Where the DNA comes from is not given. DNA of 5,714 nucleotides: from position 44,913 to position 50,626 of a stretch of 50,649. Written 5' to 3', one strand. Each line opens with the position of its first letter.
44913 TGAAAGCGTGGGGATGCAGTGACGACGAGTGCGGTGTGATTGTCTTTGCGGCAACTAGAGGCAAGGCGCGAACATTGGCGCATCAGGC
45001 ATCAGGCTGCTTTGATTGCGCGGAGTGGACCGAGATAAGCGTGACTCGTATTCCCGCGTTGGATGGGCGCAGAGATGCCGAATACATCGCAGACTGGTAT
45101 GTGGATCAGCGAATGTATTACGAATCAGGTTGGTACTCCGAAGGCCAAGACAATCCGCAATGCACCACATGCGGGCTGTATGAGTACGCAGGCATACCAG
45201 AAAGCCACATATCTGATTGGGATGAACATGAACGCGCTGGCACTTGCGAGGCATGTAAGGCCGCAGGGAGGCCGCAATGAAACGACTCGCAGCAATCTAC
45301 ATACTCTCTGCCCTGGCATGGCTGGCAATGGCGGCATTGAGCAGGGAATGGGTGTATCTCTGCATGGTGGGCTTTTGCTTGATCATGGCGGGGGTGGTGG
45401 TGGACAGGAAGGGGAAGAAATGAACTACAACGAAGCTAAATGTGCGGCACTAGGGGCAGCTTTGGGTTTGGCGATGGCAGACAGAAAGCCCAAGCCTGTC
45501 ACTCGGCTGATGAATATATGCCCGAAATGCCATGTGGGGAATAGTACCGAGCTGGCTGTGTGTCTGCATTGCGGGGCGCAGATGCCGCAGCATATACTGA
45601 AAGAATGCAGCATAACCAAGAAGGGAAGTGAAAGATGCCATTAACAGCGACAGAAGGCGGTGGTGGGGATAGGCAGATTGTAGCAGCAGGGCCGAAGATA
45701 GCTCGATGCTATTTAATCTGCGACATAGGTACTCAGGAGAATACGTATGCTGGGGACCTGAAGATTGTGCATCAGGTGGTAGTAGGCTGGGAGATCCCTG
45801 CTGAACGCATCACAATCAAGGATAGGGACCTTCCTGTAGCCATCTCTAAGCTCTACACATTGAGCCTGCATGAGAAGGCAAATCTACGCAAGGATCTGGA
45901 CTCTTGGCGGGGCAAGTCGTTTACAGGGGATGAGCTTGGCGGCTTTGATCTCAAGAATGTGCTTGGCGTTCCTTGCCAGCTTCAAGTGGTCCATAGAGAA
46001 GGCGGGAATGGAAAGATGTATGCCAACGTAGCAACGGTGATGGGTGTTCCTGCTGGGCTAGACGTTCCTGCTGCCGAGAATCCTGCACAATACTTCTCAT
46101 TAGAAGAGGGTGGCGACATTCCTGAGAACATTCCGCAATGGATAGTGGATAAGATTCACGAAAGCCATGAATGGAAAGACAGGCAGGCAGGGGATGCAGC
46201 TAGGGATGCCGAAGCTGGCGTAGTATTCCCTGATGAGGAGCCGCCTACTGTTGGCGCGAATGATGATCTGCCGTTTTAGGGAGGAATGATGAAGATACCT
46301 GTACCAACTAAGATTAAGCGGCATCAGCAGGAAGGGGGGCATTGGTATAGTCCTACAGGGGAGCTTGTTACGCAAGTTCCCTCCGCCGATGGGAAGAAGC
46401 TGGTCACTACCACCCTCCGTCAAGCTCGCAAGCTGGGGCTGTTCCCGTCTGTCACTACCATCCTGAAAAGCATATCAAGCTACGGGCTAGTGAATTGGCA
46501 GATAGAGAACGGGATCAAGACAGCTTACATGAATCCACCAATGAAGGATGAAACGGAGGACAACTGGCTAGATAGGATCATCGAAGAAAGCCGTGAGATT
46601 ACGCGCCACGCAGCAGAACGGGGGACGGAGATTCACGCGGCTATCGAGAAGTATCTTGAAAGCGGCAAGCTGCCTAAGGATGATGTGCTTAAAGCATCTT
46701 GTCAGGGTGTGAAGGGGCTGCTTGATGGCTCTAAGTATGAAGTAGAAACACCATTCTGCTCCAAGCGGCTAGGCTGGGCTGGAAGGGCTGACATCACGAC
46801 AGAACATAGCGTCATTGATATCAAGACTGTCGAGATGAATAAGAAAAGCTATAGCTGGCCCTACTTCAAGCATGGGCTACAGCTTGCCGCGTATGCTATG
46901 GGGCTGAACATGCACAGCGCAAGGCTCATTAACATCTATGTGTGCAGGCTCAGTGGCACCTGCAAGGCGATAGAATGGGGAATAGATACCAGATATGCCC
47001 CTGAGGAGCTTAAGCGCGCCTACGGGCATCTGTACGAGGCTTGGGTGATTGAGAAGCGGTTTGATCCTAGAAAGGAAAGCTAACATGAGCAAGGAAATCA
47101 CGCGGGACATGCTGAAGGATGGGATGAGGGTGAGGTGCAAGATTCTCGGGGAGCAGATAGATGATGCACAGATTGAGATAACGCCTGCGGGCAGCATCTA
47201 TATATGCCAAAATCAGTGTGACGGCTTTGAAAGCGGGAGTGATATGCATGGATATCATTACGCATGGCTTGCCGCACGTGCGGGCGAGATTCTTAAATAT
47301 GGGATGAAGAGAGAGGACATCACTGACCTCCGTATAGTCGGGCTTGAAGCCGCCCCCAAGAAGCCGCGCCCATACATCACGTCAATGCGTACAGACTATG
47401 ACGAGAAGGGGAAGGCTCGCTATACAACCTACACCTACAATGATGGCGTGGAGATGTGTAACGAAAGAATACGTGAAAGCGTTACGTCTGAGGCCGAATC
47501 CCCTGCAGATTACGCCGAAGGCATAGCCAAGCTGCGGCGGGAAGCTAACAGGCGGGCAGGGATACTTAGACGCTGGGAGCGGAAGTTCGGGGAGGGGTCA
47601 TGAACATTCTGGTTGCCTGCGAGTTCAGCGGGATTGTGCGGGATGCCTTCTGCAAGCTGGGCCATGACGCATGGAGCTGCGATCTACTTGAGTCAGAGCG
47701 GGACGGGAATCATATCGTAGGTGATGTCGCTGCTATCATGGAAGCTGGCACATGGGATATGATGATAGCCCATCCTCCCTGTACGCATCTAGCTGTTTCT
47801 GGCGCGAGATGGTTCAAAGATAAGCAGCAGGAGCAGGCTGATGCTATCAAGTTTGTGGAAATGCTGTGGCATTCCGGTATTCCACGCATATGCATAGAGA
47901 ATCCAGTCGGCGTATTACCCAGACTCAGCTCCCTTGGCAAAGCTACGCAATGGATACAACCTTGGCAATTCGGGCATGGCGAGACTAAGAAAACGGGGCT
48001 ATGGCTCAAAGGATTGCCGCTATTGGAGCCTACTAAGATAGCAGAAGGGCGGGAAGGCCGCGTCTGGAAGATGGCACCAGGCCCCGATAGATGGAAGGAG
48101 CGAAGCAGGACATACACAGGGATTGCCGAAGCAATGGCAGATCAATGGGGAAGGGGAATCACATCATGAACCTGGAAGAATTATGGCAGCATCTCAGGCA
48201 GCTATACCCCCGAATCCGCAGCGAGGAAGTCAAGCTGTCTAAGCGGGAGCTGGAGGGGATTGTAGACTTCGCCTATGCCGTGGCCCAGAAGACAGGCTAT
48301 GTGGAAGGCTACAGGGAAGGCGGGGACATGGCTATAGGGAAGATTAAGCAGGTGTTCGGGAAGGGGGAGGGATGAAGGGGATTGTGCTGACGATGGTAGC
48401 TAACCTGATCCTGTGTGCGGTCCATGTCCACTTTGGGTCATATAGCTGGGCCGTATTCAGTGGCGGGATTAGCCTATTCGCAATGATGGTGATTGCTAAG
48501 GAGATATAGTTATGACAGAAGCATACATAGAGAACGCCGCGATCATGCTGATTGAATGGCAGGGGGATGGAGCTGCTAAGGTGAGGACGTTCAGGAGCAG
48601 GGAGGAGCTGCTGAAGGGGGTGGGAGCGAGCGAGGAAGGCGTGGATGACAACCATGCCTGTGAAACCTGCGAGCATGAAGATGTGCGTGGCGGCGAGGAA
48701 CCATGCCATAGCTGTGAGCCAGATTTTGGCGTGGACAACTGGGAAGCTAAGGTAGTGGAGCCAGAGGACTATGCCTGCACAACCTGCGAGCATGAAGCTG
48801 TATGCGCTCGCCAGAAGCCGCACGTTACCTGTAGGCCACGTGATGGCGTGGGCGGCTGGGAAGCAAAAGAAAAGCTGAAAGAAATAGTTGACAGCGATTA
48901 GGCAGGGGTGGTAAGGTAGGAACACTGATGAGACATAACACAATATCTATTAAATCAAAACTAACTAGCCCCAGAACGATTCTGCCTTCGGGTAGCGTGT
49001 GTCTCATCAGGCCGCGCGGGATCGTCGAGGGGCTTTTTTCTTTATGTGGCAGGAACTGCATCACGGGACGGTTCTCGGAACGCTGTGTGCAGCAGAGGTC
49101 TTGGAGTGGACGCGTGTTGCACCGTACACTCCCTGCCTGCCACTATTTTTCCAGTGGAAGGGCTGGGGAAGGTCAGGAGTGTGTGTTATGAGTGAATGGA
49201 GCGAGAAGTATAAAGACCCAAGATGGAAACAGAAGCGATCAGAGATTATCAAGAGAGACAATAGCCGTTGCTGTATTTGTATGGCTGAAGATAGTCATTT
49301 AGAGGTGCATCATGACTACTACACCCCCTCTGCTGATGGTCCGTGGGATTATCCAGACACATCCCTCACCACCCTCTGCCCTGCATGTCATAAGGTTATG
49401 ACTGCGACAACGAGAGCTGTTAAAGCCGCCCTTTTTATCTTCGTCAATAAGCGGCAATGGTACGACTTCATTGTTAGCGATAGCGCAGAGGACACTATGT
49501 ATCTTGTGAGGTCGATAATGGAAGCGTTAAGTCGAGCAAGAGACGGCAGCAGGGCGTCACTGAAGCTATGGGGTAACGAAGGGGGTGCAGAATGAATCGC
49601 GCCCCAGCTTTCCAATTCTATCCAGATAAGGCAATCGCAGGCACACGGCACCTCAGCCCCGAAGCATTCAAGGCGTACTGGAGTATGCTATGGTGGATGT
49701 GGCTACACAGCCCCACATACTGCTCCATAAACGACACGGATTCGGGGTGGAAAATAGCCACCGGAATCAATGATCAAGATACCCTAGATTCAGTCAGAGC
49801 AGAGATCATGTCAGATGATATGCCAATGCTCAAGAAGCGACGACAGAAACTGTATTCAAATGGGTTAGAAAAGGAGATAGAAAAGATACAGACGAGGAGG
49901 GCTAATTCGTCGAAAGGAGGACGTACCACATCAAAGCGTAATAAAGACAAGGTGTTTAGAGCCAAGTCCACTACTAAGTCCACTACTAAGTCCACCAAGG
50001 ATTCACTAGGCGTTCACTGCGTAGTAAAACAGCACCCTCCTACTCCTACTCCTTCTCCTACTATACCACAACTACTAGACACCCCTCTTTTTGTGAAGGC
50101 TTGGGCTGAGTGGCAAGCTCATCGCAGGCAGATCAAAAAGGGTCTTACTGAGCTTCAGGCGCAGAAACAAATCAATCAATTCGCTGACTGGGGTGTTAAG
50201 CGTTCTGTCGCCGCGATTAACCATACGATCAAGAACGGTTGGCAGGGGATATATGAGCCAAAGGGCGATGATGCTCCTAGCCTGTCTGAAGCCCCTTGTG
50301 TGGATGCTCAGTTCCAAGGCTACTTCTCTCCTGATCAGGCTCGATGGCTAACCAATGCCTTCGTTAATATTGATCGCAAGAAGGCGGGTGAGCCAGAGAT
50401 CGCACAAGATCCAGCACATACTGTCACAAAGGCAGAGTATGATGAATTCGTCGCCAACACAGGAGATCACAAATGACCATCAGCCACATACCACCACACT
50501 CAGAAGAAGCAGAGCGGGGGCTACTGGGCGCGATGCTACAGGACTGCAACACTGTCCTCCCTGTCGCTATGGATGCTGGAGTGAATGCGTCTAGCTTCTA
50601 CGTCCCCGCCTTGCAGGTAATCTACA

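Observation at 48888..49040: Promoter, highly structured ~117-nt RNA and U-tract ahead of the replication genes: sRNA or attenuator/antiterminator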

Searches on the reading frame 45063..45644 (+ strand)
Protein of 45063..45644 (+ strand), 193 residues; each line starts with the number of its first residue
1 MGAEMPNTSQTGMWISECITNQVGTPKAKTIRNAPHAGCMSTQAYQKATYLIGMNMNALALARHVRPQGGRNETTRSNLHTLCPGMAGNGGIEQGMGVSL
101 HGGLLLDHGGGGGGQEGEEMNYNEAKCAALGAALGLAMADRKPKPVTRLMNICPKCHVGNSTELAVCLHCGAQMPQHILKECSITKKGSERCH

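Call 14: search_protein_families(library=pfam, proteins=[window:45063-45644:+], max_evalue=0.01)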
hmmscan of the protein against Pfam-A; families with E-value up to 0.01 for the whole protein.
window:45063-45644:+ (193 aa): 1 family
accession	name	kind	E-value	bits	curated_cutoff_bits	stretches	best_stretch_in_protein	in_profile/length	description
PF00641.23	Zn_ribbon_RanBP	-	0.0025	17.5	27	1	153-173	7-27/30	Zn-finger in Ran binding protein and others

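Call 15: search_protein_families(library=phrogs, proteins=[window:45063-45644:+], max_evalue=0.001)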
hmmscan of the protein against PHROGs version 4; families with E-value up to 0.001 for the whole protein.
window:45063-45644:+ (193 aa): 0 families

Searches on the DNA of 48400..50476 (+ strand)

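Call 7: search_dna_similar(query=window:48400-49700:+, collection=phages, mode=distant, max_rows=40)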
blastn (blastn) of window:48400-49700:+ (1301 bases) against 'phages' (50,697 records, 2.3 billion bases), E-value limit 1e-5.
No match.

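Call 8: search_rna_families(source=window, start=48700, end=49300, threshold=evalue, max_evalue=10, show_alignments=3)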
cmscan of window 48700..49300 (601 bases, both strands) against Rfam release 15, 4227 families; matches with E-value up to 10: 1.
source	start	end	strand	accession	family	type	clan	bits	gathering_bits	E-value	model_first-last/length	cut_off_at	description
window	48841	48884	+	RF02925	6A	Gene; sRNA;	-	16.7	41.2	3.3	1-52/52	no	6A RNA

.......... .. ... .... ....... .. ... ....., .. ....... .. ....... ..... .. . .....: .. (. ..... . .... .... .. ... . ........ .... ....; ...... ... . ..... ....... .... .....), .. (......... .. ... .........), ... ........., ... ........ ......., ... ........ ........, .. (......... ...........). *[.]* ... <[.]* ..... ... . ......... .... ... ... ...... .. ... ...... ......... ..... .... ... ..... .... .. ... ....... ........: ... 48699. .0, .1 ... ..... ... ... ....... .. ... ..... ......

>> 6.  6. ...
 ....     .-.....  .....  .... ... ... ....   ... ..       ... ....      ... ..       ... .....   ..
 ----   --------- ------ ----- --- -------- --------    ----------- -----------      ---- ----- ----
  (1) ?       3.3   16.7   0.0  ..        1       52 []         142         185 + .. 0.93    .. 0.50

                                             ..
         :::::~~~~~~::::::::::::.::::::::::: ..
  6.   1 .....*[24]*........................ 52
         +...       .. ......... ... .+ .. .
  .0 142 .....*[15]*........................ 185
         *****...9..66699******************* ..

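Call 23: search_dna_similar(query=window:48880-49200:+, collection=ecoli_genomes, mode=distant, max_evalue=0.01)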
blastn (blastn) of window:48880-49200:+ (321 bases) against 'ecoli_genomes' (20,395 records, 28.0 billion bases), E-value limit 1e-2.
No match.

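Call 24: search_dna_similar(query=window:48880-49200:+, collection=phages, mode=distant, max_evalue=1)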
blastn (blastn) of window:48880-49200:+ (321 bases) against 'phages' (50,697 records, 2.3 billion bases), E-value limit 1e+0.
No match.

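Call 69: search_rna_families(sources=[L003, L009, L010, L017, L019, L020, L022, L023, L034, L043, L050, L052, L058, L068, L069, L071, L074, L083, L084, L090], threshold=evalue, max_evalue=1)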
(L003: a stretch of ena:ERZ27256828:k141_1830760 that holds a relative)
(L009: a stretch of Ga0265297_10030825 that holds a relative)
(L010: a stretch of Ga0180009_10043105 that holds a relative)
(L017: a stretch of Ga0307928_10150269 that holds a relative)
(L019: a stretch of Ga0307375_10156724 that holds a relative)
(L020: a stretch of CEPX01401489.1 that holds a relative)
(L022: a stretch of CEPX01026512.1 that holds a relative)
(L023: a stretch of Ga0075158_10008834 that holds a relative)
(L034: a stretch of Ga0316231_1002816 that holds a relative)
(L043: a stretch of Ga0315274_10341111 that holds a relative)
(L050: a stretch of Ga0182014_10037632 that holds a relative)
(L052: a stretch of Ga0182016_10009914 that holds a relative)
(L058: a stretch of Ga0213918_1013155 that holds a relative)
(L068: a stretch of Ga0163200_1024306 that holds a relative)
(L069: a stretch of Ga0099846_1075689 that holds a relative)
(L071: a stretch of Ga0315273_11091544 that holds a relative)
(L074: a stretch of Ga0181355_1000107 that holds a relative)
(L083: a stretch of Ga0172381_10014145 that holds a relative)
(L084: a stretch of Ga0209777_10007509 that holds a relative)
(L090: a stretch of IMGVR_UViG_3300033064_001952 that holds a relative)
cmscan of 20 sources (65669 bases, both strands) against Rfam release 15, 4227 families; matches with E-value up to 1: 1.
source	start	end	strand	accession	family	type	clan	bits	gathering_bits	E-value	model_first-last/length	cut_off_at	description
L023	4609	4654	-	RF02975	DUF3800-XI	Gene; sRNA;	-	26.5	37.8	0.077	1-48/48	no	DUF3800-XI RNA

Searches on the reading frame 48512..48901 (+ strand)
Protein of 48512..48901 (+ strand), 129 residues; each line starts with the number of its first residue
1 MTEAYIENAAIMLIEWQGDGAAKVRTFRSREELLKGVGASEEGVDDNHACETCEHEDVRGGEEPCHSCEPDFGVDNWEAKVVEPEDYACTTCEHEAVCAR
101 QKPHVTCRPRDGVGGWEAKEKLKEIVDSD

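Call 14: search_protein_families(library=pfam, proteins=[window:48512-48901:+], max_evalue=0.01)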
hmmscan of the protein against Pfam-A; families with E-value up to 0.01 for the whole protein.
window:48512-48901:+ (129 aa): 0 families

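Call 15: search_protein_families(library=phrogs, proteins=[window:48512-48901:+], max_evalue=0.001)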
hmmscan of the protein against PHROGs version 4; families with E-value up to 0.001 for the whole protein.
window:48512-48901:+ (129 aa): 0 families

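Call 17: find_related_loci(query=window:48512-48901:+, collection=viral_contigs, flank=4000)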
Query window:48512-48901:+ (129 aa) in viral_contigs; peptide patterns used: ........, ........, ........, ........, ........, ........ (x = any residue, [..] = any of these).
3 stretches matched a pattern, but none encodes a relative of the query by tblastn (E <= 1e-3).

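Call 19: find_encoding_contigs(protein=window:48512-48901:+, flank=3000, max_places=10)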
Protein window:48512-48901:+ (129 aa): 3 contigs read that carry it; 1 place shown.
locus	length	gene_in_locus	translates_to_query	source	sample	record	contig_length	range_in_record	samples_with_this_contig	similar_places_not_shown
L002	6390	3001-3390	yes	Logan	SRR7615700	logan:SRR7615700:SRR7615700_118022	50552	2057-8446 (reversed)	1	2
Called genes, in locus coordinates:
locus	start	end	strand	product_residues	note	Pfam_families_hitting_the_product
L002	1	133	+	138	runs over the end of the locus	-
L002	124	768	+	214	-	-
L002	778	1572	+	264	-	-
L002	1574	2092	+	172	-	-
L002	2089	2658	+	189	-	-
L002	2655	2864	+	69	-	-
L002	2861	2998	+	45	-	-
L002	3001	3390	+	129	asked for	-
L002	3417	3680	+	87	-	-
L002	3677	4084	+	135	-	-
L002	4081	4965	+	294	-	-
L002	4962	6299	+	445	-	PF00772:DnaB, PF03796:DnaB_C, PF06745:ATPase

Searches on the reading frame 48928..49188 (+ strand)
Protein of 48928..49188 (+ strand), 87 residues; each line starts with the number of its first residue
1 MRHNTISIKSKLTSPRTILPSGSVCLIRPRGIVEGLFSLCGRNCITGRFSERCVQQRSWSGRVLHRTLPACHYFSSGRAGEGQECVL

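Call 20: find_homologous_proteins(query=window:48928-49188:+, max_evalue=0.01)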
Query window:48928-49188:+ (87 aa): 1 proteins with E <= 0.01 among 3 candidates.
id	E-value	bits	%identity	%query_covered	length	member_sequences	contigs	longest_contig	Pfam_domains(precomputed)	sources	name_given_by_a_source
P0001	9.3e-53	193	100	100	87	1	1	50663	-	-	-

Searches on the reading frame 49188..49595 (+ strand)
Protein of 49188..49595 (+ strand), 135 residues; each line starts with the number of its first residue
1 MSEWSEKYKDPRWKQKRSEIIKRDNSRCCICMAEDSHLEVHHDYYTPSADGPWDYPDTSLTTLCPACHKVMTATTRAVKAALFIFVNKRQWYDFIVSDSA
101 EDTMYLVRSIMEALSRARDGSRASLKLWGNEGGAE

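Call 14: search_protein_families(library=pfam, proteins=[window:49188-49595:+], max_evalue=0.01)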
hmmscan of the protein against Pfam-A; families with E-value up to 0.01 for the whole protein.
window:49188-49595:+ (135 aa): 0 families

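Call 15: search_protein_families(library=phrogs, proteins=[window:49188-49595:+], max_evalue=0.001)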
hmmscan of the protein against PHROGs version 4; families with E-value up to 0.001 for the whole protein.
window:49188-49595:+ (135 aa): 12 families
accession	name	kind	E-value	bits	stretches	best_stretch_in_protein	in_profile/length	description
phrog_589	-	DNA, RNA and nucleotide metabolism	2.3e-13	51.3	1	2-77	68-144/179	HNH endonuclease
phrog_119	-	DNA, RNA and nucleotide metabolism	8.1e-13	49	1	3-80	181-263/443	HNH endonuclease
phrog_144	-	DNA, RNA and nucleotide metabolism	8.5e-11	42.8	1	3-79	62-140/175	HNH endonuclease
phrog_8048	-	DNA, RNA and nucleotide metabolism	2.1e-08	34.7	1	6-73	157-227/273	HNH endonuclease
phrog_333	-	DNA, RNA and nucleotide metabolism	1.9e-06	29.1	1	2-79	6-86/138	HNH endonuclease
phrog_5956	-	DNA, RNA and nucleotide metabolism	8.7e-06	26.4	1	6-75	40-111/138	HNH endonuclease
phrog_8446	-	DNA, RNA and nucleotide metabolism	2e-05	25.3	1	10-75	125-199/211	HNH endonuclease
phrog_4581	-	head and packaging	6.5e-05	23.5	1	2-74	42-111/395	terminase small subunit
phrog_2323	-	DNA, RNA and nucleotide metabolism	0.0001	23.2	1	3-75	14-87/113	HNH endonuclease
phrog_5200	-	DNA, RNA and nucleotide metabolism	0.00011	23.2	1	8-79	23-92/154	HNH endonuclease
phrog_1271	-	DNA, RNA and nucleotide metabolism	0.0003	21.3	1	10-111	251-349/361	HNH endonuclease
phrog_14314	-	DNA, RNA and nucleotide metabolism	0.00051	21.4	1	14-75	5-65/252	HNH endonuclease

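Call 18: find_encoding_contigs(protein=window:49188-49595:+, flank=3000, max_places=10)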
Protein window:49188-49595:+ (135 aa): 3 contigs read that carry it; 1 place shown.
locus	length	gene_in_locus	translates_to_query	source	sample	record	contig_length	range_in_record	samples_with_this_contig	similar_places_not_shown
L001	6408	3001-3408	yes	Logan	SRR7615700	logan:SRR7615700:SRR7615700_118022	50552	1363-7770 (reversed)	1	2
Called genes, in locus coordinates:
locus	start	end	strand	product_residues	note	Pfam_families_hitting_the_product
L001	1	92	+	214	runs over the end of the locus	-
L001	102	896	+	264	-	-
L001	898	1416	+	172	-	-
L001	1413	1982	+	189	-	-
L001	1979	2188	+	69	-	-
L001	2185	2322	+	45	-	-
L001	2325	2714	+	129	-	-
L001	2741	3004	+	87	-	-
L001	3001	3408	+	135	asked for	-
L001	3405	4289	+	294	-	-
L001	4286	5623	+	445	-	PF00772:DnaB, PF03796:DnaB_C, PF06745:ATPase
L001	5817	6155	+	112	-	-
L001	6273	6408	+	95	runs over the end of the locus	-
